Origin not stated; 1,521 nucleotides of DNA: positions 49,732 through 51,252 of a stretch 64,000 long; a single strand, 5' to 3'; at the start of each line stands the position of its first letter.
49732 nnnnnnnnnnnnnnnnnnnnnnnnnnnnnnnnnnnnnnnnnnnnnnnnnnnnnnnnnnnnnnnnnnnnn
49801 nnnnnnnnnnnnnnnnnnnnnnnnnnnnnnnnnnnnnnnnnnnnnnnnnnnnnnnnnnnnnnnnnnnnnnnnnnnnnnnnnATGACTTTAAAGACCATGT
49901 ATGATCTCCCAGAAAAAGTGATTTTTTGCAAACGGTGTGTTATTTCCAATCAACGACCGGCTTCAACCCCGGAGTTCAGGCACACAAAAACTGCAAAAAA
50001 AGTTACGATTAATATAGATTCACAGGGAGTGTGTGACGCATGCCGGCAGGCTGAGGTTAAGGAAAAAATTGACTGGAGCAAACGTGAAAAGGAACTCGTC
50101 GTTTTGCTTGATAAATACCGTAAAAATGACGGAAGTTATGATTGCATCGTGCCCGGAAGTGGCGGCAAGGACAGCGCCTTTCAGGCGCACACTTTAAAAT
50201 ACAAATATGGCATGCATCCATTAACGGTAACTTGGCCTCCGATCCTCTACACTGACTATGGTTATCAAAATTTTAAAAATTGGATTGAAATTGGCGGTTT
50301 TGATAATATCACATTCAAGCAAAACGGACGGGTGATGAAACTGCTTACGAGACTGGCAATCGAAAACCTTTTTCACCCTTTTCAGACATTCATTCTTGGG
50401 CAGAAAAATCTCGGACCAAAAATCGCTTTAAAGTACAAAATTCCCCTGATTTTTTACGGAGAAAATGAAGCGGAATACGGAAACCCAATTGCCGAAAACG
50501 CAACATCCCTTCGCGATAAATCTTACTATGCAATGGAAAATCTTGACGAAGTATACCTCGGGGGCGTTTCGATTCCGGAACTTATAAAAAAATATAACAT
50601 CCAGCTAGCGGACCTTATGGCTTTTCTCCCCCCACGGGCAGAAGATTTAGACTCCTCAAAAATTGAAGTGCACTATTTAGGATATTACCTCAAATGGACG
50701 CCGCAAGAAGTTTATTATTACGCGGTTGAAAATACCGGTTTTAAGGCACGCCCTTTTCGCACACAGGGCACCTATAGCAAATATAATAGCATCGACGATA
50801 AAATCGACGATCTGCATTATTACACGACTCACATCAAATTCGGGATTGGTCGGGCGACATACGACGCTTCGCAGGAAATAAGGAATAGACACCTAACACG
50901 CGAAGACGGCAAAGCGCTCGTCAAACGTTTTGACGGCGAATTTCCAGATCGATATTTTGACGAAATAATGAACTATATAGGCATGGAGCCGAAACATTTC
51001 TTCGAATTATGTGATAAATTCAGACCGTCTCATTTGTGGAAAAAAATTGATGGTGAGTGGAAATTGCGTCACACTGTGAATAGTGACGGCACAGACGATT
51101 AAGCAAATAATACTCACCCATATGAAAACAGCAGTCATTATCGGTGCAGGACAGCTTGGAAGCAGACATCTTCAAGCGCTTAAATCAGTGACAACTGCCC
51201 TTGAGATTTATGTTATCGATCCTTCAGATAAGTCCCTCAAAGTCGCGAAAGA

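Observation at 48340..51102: HisF/HisH paralogs plus PP-loop amidotransferase: acetamidino modification module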

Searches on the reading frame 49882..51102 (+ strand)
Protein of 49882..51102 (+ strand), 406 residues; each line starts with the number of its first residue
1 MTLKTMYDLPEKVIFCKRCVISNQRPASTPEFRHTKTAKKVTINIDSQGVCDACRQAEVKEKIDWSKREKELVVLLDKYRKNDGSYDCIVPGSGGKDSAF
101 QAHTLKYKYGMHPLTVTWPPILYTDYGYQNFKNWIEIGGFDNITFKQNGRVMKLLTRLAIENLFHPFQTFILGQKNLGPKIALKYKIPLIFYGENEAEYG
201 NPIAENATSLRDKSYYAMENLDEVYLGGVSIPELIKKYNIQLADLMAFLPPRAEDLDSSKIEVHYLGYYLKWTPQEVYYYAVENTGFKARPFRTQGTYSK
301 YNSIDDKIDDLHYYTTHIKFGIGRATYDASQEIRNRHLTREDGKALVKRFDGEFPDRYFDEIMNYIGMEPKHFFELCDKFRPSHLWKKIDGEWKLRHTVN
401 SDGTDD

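Call 4: search_protein_families(library=ncbifam, proteins=[window:49882-51102:+])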
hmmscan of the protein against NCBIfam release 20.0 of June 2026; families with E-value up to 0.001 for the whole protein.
window:49882-51102:+ (406 aa): 1 family
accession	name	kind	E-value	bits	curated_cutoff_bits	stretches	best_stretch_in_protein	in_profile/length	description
TIGR03573.1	WbuX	subfamily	1.4e-108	363.4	203.2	1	14-376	2-342/344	N-acetyl sugar amidotransferase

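Call 5: search_protein_families(library=pfam, proteins=[window:49882-51102:+])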
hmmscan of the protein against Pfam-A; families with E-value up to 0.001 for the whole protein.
window:49882-51102:+ (406 aa): 0 families

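Call 11: find_homologous_proteins(query=window:49882-51102:+, max_evalue=1e-20)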
Query window:49882-51102:+ (406 aa): 8000 proteins with E <= 1e-20 among 8000 candidates; the best 120 are listed.
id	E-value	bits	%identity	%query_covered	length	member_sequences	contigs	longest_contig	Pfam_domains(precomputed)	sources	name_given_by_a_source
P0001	1.2e-257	872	89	100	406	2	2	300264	-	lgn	-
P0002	1.4e-246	836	84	100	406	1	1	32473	-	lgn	-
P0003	2.0e-239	812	83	100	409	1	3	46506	-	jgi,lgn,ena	-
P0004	2.7e-239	812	82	99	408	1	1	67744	-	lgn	-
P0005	2.8e-239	812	83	100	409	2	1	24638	-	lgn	-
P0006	1.4e-238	810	81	100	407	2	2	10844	-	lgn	-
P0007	4.6e-238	808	82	100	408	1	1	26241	-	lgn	-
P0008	3.9e-237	805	82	99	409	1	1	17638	-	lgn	-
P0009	1.5e-236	803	81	100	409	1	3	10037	-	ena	-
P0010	8.5e-236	800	81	100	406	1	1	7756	-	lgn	-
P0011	1.8e-235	799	82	99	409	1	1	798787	-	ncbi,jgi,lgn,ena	ncbi:MAG: N-acetyl sugar amidotransferase [Patescibacteria group bacterium]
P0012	3.7e-235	798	81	100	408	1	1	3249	-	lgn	-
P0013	6.6e-235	797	81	100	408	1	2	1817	-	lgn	-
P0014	7.9e-235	797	81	100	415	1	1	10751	-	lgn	-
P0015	1.0e-234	797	82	100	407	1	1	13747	-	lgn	-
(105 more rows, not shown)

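Call 14: find_encoding_contigs(protein=window:49882-51102:+, flank=10000, max_places=4)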
Protein window:49882-51102:+ (406 aa): 11 contigs read that carry it; 1 place shown.
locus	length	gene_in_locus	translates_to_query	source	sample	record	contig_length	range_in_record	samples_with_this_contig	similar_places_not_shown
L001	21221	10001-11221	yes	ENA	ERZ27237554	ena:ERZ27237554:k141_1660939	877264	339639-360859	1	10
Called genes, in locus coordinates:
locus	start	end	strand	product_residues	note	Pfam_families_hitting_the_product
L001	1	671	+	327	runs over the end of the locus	PF01073:3Beta_HSD (weak), PF01370:Epimerase, PF16363:GDP_Man_Dehyd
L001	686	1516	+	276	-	PF01061:ABC2_membrane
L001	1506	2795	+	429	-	PF00005:ABC_tran, PF13304:AAA_21 (faint), PF14524:Wzt_C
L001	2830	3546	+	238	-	PF02348:CTP_transf_3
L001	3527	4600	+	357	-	PF03102:NeuB, PF08666:SAF (weak)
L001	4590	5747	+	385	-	PF02350:Epimerase_2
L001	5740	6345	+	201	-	PF17836:PglD_N, PF25084:LbH_EIF2B (faint), PF25087:GMPPB_C, PF00132:Hexapep (weak), PF14602:Hexapep_2 (faint), PF00132:Hexapep (weak)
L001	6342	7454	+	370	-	PF01041:DegT_DnrJ_EryC1, PF01053:Cys_Met_Meta_PP (weak)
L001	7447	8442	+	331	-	PF00106:adh_short (weak), PF01073:3Beta_HSD, PF01370:Epimerase, PF02719:Polysacc_synt_2, PF04321:RmlD_sub_bind, PF05368:NmrA, PF16363:GDP_Man_Dehyd, PF13460:NAD_binding_10, +2 more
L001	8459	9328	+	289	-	PF00977:His_biosynth, PF02581:TMP-TENI (faint), PF03060:NMO (faint)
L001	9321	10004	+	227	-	PF07685:GATase_3, PF00117:GATase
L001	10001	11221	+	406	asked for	-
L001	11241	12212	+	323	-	PF01408:GFO_IDH_MocA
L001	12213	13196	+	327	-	PF01408:GFO_IDH_MocA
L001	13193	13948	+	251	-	PF13489:Methyltransf_23, PF08241:Methyltransf_11, PF13847:Methyltransf_31 (weak)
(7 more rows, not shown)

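Call 16: search_solved_structures(query=window:49882-51102:+, max_evalue=0.01, show_alignments=1)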
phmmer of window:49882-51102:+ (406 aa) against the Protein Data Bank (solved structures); distinct sequences matched with E-value up to 0.01: 1.
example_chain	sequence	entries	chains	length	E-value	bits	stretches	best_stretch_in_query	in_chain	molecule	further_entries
8wex_A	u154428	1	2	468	3.6e-159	533.1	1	3-400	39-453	N-acetyl sugar amidotransferase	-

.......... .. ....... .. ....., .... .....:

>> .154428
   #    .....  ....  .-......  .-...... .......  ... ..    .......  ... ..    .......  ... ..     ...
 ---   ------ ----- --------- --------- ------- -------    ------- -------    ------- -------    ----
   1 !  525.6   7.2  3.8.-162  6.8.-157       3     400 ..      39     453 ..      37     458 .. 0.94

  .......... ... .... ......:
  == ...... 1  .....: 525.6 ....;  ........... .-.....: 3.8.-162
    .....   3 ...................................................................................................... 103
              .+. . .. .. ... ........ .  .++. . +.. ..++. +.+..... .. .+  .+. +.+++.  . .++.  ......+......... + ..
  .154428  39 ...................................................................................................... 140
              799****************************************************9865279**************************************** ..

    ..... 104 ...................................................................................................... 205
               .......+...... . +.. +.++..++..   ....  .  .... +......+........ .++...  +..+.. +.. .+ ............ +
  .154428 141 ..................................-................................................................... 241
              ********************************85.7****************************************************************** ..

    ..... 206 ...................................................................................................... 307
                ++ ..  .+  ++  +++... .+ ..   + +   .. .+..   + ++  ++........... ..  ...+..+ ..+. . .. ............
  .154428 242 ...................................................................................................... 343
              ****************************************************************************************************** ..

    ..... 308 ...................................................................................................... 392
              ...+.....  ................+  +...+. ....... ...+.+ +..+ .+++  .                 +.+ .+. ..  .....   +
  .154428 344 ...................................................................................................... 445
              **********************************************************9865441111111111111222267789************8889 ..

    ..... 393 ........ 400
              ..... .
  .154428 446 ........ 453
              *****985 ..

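Call 30: find_related_loci(query=window:49882-51102:+, collection=genome_contigs, flank=10000)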
Query window:49882-51102:+ (406 aa) in genome_contigs; peptide patterns used: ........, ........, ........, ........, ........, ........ (x = any residue, [..] = any of these).
194 stretches matched a pattern; 156 encode a relative of the query (tblastn E <= 1e-3); the best 80 are kept; 80 distinct loci.
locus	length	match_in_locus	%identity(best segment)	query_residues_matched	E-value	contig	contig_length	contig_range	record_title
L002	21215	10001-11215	81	2-406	0e+0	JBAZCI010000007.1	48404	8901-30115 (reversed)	MAG: Patescibacteria group bacterium isolate SO_2017_GW1_133 NODE_3603_length_48404_cov_1.720426_OW334_2017, whole genom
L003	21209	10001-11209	82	4-406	0e+0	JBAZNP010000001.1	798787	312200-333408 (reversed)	MAG: Patescibacteria group bacterium isolate SO_2017_LW4_72 scaffold_15_c1_LW137-91_2017, whole genome shotgun sequence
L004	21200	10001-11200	81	7-406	0e+0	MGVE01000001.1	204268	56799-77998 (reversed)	MAG: Elusimicrobia bacterium RIFOXYA2_FULL_47_53 rifoxya2_full_scaffold_11, whole genome shotgun sequence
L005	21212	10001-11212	78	3-406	0e+0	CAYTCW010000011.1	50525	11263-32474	MAG TPA_asm: uncultured bacterium isolate SRP192927_co10_55 genome assembly, contig: NODE_280_length_50525_cov_10.188508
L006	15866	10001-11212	78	3-406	0e+0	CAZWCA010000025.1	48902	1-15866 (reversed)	MAG TPA_asm: uncultured Smithella sp. isolate SRP216815_co1_312 genome assembly, contig: NODE_767_length_48902_cov_46.35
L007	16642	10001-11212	78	3-406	0e+0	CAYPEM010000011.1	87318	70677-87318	MAG TPA_asm: uncultured Chitinophagaceae bacterium isolate SRP292972_co2_148 genome assembly, contig: NODE_224_length_87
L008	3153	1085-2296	78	3-406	0e+0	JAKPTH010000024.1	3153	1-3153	MAG: bacterium isolate JPNA_metabat.86 k141_1617476, whole genome shotgun sequence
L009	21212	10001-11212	77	3-406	0e+0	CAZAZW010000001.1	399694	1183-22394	MAG TPA_asm: uncultured Gammaproteobacteria bacterium isolate SRP090828_co2_161 genome assembly, contig: NODE_2_length_3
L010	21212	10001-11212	77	3-406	0e+0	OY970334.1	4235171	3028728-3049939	MAG: uncultured Bacteroidetes bacterium isolate MFD05512.bin.c.1 genome assembly, chromosome: 1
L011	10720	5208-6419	78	3-406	0e+0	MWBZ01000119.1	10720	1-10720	MAG: bacterium ADurb.Bin243 isolate ADurb.Bin243 BWY32_contig000119, whole genome shotgun sequence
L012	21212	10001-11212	78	3-406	0e+0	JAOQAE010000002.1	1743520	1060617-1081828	MAG: Bacteroidetes bacterium isolate RYN_274 scaffold_4026621, whole genome shotgun sequence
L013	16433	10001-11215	78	3-406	0e+0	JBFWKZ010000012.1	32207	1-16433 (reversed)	MAG: Oscillospiraceae bacterium isolate CA_2019_NHSR_54 NODE_3228_length_32207_cov_4.685910_NHSR, whole genome shotgun s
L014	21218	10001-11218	77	1-406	0e+0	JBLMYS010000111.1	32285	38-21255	MAG: Acidobacteriota bacterium isolate MAG223 PRJNA951521_bin78_renamed_110, whole genome shotgun sequence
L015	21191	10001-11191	78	3-399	0e+0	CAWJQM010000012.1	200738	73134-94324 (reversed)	MAG: uncultured delta proteobacterium isolate MFD02979.bin.2.91 genome assembly, contig: contig_33532, whole genome shot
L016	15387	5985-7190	78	5-406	0e+0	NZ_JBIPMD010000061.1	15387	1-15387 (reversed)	MAG: Silvanigrella sp. isolate ME2015-11-03_3300035190_group6_bin73 Rohwer_bin1148_scaffold_1238_c1, whole genome shotgu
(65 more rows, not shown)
